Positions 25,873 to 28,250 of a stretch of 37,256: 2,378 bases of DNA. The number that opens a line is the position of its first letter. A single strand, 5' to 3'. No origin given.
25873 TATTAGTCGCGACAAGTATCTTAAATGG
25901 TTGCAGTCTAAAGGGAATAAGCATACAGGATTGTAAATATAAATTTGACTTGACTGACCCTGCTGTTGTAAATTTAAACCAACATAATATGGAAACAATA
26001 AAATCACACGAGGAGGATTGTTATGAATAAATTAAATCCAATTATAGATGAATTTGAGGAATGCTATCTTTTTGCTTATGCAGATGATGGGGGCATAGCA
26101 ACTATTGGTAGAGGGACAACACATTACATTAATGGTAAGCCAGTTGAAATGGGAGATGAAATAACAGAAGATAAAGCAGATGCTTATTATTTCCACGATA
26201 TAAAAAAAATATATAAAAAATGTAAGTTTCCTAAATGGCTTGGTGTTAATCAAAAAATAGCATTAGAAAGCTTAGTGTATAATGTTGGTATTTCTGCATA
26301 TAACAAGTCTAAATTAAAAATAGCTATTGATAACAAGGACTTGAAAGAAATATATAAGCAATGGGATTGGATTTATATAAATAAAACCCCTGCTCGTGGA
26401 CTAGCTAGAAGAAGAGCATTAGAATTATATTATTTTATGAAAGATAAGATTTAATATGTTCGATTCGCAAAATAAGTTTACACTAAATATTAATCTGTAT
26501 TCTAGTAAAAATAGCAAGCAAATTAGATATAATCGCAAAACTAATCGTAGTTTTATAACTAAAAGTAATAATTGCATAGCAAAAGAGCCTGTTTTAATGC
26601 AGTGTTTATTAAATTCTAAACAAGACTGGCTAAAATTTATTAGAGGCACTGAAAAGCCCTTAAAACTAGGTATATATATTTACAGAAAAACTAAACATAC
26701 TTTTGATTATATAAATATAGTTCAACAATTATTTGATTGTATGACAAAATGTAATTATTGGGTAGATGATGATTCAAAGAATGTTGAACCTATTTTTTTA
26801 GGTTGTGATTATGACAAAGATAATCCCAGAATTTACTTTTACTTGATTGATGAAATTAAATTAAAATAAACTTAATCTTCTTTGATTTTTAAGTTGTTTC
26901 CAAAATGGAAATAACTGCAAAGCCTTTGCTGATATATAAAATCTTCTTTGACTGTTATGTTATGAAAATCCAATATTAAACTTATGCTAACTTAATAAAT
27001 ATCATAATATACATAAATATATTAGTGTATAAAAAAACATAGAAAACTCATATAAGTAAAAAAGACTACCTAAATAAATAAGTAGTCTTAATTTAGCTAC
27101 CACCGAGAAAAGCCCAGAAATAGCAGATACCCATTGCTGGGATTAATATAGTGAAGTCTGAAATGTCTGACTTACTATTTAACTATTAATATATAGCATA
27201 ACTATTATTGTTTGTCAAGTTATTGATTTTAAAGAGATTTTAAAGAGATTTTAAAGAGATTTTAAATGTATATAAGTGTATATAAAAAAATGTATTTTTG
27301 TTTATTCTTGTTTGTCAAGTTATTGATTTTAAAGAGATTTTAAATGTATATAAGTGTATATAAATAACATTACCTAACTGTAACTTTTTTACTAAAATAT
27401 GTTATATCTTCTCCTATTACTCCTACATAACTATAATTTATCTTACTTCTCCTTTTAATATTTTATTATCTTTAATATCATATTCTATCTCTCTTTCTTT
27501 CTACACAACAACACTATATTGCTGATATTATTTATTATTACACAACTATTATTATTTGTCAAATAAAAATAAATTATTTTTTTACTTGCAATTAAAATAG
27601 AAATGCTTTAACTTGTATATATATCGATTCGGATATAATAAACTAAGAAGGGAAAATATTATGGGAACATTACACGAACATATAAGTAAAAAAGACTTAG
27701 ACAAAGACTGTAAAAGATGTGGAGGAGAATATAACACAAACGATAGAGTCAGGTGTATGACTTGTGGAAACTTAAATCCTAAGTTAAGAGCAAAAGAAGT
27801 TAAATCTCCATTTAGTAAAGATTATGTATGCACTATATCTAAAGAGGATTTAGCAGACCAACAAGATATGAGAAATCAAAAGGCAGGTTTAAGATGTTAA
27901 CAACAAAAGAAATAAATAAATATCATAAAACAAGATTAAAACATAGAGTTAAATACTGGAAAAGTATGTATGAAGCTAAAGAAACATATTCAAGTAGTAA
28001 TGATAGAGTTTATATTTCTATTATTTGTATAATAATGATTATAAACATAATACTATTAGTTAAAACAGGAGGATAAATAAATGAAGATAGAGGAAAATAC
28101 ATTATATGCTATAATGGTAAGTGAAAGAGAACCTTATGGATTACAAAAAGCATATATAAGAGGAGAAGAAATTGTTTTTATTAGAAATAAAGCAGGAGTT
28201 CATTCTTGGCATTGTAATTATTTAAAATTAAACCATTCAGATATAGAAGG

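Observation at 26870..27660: A single 790-bp non-coding island in an otherwise gap-free, unidirectional genome: candidate control centre, origin or genome ends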

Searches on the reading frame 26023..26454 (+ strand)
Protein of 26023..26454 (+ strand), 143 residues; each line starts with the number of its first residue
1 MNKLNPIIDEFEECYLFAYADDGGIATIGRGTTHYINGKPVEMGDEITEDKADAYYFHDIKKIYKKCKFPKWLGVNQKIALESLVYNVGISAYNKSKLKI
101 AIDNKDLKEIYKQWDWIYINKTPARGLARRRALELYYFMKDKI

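Call 9: search_protein_families(library=phrogs, proteins=[window:26023-26454:+])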
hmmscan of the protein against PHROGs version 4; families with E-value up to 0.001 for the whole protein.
window:26023-26454:+ (143 aa): 6 families
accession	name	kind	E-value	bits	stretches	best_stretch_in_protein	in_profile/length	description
phrog_7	-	lysis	1.2e-31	110.6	1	6-140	560-697/873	endolysin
phrog_28234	-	lysis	3.3e-10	40.6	1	8-140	71-221/372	endolysin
phrog_3617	-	unknown function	9.5e-08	32.6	1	20-134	273-399/405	-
phrog_7910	-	lysis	3.6e-06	28.5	1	80-137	32-90/96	endolysin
phrog_33083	-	lysis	8.5e-06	25.7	1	11-140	14-142/456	endolysin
phrog_10457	-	lysis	1.6e-05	26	1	75-138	29-93/95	endolysin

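Call 34: find_related_loci(query=window:26023-26454:+, collection=viral_contigs, flank=7000)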
Query window:26023-26454:+ (143 aa) in viral_contigs; peptide patterns used: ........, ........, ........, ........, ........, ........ (x = any residue, [..] = any of these).
19 stretches matched a pattern, but none encodes a relative of the query by tblastn (E <= 1e-3).

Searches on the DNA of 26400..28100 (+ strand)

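Call 8: search_dna_similar(query=window:26400-28100:+, collection=phages, mode=distant)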
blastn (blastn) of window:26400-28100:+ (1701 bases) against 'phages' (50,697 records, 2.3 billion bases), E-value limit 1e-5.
No match.
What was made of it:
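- Tried and rejected: There was no DNA hit in 50,697 phage genomes (call 8).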

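Call 32: search_rna_families(source=window, start=26800, end=27750, threshold=evalue, max_evalue=10)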
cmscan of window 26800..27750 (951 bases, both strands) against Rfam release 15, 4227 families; matches with E-value up to 10: 5.
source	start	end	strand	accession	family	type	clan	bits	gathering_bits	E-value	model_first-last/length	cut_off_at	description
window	26891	26953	-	RF01615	ceN111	Gene; snRNA; snoRNA; CD-box;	-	19.1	43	1.9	1-70/70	no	Nematode snoRNA ceN111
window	26805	26879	+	RF00318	snoZ175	Gene; snRNA; snoRNA; CD-box;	-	18.8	43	6.5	1-81/81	no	Small nucleolar RNA Z175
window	26800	26878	+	RF01422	snoR116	Gene; snRNA; snoRNA; CD-box;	-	16.6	47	4.5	1-86/86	no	small nucleolar RNA snoR116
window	26878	26957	+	RF01509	Afu_300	Gene; snRNA; snoRNA; CD-box;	-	14.4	40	7.5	1-91/91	no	A. fumigatus snoRNA Afu_300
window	27051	27104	-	RF00752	mir-14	Gene; miRNA;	-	14.1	53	9.9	1-63/63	no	mir-14 microRNA precursor family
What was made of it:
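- On Known RNA families (Rfam 15): In the island only noise appears, at E of at least 1.9 (call 32).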

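Call 95: build_rna_model(alignment_id=A3, structure=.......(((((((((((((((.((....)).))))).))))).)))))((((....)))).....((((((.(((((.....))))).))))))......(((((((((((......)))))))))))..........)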
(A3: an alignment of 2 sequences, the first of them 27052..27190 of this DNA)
Model R1 built from alignment A3 (2 sequences, 139 columns); structure: as given.
model positions 139; base pairs 43; branch points 3; effective number of sequences 0.72; information 0.59 bits per position. Calibrated on 0.2 Mb of random sequence (short: E-values are rough).
structure used (alignment columns):
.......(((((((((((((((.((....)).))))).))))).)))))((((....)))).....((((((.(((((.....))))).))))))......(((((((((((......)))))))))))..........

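Call 96: search_with_rna_model(model_id=R1, sources=[window, L001, L002, L003, L004, L005, L009, L011, L013, L017, L019, L021, L023, L024, L025, L027, L033, L034, L038, L041, L045, L046, L048, L052, L056, L057, L060, L063, L064, L065, L067, L069, L070, L071, L072, L073, L074, L075, L076, L077, L078, L079, L086, L087, L089, L090, L091, L092, L093], max_evalue=10)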
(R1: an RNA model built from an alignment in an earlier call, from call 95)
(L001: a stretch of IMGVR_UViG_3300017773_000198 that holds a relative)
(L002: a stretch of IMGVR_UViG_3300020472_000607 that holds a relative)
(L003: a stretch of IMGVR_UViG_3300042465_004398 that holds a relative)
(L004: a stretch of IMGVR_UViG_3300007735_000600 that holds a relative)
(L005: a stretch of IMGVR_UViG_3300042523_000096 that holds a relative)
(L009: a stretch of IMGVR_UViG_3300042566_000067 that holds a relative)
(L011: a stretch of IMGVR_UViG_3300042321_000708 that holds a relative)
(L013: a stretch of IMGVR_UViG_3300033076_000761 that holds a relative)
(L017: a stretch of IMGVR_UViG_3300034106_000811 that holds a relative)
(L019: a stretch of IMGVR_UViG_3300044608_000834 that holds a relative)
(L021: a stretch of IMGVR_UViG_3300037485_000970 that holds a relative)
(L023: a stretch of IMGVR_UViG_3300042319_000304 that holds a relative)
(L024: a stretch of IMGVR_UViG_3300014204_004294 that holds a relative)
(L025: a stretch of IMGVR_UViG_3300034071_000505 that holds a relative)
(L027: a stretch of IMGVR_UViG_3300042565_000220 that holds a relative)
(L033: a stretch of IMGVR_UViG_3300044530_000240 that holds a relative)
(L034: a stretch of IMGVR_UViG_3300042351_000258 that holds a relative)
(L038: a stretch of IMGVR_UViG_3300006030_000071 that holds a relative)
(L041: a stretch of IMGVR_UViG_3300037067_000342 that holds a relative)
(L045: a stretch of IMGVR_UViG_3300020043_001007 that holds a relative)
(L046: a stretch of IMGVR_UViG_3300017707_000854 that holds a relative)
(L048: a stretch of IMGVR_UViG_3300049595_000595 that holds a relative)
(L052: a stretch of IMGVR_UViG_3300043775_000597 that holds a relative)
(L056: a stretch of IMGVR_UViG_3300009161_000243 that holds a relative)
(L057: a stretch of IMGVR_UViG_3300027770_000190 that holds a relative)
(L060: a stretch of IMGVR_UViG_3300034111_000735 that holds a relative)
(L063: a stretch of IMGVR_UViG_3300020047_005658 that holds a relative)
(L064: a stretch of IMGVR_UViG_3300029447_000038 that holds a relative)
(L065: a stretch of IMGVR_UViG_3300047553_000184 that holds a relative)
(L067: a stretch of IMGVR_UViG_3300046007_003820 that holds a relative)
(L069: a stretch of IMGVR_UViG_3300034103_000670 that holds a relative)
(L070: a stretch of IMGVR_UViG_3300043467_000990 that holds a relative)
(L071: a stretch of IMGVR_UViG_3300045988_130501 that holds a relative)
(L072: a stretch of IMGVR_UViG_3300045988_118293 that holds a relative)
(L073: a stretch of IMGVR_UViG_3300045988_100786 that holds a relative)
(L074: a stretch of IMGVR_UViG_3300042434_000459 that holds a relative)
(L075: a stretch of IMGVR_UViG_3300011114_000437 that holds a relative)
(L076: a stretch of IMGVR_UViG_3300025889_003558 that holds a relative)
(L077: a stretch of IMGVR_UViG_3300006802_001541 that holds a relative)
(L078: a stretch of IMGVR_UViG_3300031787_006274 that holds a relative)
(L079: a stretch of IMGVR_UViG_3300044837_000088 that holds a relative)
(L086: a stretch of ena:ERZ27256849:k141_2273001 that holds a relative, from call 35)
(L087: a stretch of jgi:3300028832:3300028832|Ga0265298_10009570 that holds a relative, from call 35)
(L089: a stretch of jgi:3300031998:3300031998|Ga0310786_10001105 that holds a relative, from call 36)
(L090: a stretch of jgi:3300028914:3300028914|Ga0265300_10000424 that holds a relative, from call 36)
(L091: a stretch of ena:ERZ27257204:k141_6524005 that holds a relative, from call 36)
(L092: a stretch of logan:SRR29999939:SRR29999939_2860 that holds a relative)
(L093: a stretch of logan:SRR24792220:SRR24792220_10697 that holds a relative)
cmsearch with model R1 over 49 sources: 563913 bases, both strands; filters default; matches with E-value up to 10: 4.
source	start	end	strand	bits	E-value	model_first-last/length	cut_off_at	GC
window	27052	27190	-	174.4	4.1e-41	1-139/139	no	0.31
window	27142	27205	+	17.3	0.21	1-139/139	no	0.22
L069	2950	3067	+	15.3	0.65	1-139/139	no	0.37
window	27058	27089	+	15.3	0.68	98-129/139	no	0.22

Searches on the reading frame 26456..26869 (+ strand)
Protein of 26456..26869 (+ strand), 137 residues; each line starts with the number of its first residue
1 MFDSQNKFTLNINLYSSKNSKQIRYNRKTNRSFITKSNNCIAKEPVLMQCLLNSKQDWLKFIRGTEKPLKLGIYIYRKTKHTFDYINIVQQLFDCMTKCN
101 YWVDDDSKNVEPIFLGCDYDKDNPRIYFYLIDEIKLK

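Call 9: search_protein_families(library=phrogs, proteins=[window:26456-26869:+])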
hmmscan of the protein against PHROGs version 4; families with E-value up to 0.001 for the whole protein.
window:26456-26869:+ (137 aa): 2 families
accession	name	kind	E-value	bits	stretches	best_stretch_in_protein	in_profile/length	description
phrog_1682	-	DNA, RNA and nucleotide metabolism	6.1e-10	39.9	1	52-128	55-140/387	RusA-like Holliday junction resolvase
phrog_34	-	DNA, RNA and nucleotide metabolism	6e-05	23.8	1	59-113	122-174/259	RusA-like Holliday junction resolvase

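Call 15: find_related_loci(query=window:26456-26869:+, collection=viral_contigs, flank=6000)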
Query window:26456-26869:+ (137 aa) in viral_contigs; peptide patterns used: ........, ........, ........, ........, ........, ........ (x = any residue, [..] = any of these).
8 stretches matched a pattern, but none encodes a relative of the query by tblastn (E <= 1e-3).

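Call 19: find_encoding_contigs(protein=window:26456-26869:+, flank=10000, max_places=10)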
Protein window:26456-26869:+ (137 aa): 5 contigs read that carry it; 4 places shown.
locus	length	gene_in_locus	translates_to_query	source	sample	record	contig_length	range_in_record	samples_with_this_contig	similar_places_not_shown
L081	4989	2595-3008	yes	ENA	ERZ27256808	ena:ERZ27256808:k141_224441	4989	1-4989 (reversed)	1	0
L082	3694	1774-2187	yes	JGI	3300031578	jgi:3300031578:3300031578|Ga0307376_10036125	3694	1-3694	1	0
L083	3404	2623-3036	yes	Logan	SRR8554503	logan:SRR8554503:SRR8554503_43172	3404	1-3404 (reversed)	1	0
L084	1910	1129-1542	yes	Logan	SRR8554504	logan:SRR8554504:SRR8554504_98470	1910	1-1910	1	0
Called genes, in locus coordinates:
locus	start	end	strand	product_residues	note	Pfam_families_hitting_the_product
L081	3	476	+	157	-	?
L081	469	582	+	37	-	-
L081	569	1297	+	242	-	-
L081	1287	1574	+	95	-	-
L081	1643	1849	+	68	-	-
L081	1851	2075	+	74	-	-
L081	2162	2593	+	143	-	PF00959:Phage_lysozyme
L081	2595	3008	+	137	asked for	-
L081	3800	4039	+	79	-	-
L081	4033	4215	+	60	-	-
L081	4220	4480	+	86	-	-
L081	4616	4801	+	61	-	-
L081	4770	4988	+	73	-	?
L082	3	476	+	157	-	?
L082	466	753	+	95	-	-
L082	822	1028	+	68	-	-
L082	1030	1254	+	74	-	-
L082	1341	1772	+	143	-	PF00959:Phage_lysozyme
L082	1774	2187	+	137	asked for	-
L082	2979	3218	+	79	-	-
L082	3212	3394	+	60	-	-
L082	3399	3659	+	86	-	-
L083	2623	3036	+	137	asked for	-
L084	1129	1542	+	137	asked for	-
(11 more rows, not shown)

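Call 23: find_homologous_proteins(query=window:26456-26869:+)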
Query window:26456-26869:+ (137 aa): 20 proteins with E <= 0.001 among 26 candidates.
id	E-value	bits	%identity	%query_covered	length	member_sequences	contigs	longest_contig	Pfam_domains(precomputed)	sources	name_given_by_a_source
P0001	5.2e-88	310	100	100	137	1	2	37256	-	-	-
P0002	1.8e-29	120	48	92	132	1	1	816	-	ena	-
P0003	2.1e-24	104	46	88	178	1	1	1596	-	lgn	-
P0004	3.0e-24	103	45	91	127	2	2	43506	-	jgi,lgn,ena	-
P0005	3.6e-23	100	44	91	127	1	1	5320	-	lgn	-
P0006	2.1e-22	97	41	85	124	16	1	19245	PF05866.17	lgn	-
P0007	2.7e-22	97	43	88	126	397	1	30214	-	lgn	-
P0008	3.5e-21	93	41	90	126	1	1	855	PF05866.17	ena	-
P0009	3.9e-21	93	41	90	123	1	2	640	PF05866.17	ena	-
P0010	9.7e-21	92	41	92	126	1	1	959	PF05866.17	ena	-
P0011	5.6e-19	86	40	92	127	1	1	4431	-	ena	-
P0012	1.4e-17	82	42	87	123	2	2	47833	-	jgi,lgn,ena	-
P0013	4.7e-17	80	40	88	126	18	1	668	-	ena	-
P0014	8.5e-17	79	40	87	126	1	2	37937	-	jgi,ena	jgi:Holliday junction resolvase RusA-like endonuclease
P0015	1.1e-16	79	43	87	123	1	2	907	-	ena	-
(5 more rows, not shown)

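Call 35: find_encoding_contigs(protein=P0014, flank=10000, max_places=3)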
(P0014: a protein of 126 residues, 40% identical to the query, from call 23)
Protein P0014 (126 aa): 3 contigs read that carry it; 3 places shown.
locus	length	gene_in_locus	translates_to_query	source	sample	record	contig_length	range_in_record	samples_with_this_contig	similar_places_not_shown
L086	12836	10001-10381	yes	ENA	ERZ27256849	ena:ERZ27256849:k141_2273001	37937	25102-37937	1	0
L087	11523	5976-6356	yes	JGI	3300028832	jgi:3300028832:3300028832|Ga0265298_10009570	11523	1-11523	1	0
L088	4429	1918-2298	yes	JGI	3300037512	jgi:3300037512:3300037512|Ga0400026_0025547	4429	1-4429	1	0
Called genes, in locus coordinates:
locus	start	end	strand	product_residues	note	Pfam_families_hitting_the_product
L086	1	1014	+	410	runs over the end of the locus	-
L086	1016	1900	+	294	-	PF01541:GIY-YIG (weak), PF07460:NUMOD3 (faint), PF22083:I-HmuI_NUMOD-like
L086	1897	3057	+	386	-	-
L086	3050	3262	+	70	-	-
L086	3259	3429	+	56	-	-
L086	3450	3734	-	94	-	-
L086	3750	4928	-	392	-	PF01501:Glyco_transf_8, PF00777:Glyco_transf_29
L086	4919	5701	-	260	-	PF00535:Glycos_transf_2, PF10111:Glyco_tranf_2_2 (weak)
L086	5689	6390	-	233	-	PF11380:Stealth_CR2 (weak)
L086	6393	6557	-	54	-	-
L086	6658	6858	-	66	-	-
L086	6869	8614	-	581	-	PF13662:Toprim_4, PF01751:Toprim, PF13155:Toprim_2, PF13481:AAA_25, PF03796:DnaB_C, PF06745:ATPase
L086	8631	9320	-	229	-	-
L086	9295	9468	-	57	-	-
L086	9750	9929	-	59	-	-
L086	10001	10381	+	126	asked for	-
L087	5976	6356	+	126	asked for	-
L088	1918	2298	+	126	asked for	-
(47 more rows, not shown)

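Call 36: find_encoding_contigs(protein=P0004, flank=10000, max_places=3)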
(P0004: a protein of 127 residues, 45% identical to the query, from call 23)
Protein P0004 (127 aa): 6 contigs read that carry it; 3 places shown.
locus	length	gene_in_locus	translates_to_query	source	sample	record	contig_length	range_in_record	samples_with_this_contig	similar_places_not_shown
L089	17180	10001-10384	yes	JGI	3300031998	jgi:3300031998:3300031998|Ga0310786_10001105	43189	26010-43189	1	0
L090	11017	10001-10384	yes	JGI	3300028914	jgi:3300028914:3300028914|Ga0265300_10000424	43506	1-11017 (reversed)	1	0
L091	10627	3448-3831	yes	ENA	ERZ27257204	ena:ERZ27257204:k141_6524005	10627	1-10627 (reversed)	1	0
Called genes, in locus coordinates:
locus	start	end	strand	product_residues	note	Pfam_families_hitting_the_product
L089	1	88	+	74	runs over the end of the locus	-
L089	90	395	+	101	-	-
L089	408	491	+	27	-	-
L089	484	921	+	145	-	-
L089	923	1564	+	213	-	-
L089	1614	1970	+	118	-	-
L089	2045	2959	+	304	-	-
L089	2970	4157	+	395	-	-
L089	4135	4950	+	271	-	PF04389:Peptidase_M28 (weak)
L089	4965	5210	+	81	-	-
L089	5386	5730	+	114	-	-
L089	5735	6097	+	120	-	-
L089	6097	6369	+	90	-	PF25109:HAD_PNKP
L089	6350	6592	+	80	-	-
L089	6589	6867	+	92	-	-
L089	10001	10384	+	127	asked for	-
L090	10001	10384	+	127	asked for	-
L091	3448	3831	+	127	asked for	-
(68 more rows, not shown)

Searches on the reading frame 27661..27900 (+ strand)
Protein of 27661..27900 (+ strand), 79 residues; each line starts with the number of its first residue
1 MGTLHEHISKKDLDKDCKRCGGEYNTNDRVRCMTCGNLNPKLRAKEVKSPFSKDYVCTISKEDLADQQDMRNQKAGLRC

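Call 10: search_protein_families(library=phrogs, proteins=[window:27661-27900:+])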
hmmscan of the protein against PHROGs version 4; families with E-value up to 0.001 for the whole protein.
window:27661-27900:+ (79 aa): 0 families

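Call 11: search_protein_families(library=pfam, proteins=[window:27661-27900:+], max_evalue=0.01)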
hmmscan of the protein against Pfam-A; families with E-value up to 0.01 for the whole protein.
window:27661-27900:+ (79 aa): 0 families

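Call 20: find_encoding_contigs(protein=window:27661-27900:+, flank=10000, max_places=10)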
Protein window:27661-27900:+ (79 aa): 4 contigs read that carry it; 3 places shown.
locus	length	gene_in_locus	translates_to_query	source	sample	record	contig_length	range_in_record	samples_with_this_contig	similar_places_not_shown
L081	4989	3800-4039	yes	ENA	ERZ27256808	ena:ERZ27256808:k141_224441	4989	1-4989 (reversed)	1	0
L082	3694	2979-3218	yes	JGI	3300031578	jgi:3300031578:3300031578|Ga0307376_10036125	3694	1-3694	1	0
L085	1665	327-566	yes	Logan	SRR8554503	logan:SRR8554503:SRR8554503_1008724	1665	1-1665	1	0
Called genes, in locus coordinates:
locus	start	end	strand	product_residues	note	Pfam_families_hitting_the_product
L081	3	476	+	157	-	?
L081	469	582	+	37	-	-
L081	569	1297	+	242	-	-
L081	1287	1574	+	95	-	-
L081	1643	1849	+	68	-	-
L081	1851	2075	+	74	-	-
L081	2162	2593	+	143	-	PF00959:Phage_lysozyme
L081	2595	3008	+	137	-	-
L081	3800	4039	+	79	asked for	-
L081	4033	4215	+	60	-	-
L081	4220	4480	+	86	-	-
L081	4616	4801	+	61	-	-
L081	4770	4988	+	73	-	?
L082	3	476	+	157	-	?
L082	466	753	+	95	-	-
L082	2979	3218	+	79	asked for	-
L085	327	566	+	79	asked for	-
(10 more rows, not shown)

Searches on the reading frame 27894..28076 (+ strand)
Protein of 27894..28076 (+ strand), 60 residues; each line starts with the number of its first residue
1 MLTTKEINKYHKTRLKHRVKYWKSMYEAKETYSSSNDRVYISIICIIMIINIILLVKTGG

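Call 40: search_protein_families(library=phrogs, proteins=[window:27894-28076:+], max_evalue=0.01)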
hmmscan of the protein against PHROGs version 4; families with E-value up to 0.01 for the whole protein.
window:27894-28076:+ (60 aa): 0 families

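Call 92: search_protein_families(library=pfam, proteins=[window:27894-28076:+], max_evalue=0.1)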
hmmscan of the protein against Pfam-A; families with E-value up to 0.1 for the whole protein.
window:27894-28076:+ (60 aa): 4 families
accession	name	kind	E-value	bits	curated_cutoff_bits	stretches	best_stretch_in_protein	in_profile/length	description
PF20990.2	DUF2207_C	-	0.0056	16.8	33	1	8-56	100-150/247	Predicted membrane protein (DUF2207) C-terminal domain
PF02434.22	Fringe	-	0.067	13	21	1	3-39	11-48/250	Fringe-like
PF12529.13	Xylo_C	-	0.07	13.2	25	1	16-45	13-41/182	Xylosyltransferase C terminal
PF20225.4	DUF6584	-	0.073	13.5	27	1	6-59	112-165/171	Family of unknown function (DUF6584)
